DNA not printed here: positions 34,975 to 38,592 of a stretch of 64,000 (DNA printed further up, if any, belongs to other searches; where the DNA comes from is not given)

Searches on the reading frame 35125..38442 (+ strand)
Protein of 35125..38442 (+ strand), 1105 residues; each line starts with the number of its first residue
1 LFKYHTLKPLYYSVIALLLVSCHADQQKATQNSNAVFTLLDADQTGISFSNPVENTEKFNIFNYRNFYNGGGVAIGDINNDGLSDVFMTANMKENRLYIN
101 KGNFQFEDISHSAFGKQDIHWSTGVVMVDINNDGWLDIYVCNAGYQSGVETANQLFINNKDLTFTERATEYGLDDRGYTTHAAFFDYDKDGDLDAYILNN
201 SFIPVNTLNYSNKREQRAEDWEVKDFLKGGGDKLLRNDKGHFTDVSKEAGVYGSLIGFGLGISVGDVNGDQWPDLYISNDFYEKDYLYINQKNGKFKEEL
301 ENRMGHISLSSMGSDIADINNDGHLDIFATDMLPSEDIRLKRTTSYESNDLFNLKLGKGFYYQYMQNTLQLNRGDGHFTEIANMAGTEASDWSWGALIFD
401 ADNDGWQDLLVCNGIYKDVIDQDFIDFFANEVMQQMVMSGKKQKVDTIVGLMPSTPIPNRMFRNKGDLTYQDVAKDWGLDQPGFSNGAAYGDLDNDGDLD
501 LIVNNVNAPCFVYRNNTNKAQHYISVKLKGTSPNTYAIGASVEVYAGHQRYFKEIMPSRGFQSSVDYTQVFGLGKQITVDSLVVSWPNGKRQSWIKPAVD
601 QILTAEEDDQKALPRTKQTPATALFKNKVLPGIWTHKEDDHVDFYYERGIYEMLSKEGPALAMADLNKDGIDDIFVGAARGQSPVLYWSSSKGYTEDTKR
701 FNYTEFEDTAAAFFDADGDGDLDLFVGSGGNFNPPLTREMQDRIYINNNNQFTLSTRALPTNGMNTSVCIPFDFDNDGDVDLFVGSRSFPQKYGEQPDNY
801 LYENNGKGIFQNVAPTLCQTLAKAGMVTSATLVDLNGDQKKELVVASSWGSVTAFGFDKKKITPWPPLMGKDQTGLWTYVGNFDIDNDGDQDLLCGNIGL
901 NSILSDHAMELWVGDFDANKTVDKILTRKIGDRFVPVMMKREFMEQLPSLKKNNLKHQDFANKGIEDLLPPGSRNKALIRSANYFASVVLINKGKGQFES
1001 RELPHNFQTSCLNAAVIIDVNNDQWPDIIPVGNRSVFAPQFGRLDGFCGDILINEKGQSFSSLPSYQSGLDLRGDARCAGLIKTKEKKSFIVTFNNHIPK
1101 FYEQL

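Call 66: search_protein_families(library=pfam, proteins=[window:35125-38442:+], max_evalue=0.0001)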
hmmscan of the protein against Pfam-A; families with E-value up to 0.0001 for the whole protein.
window:35125-38442:+ (1105 aa): 4 families
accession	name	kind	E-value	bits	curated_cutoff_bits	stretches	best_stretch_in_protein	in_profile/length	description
PF13517.12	FG-GAP_3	-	2.3e-78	259.1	26.9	9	77-140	1-61/61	FG-GAP-like repeat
PF01839.29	FG-GAP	-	6.4e-28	96.6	22.1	0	658-681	2-25/37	FG-GAP repeat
PF07593.17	UnbV_ASPIC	-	1.4e-20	73.3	23.4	1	537-604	1-68/68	ASPIC and UnbV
PF16743.10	PliI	-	4.9e-06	26.7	27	0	821-859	53-97/123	Periplasmic lysozyme inhibitor of I-type lysozyme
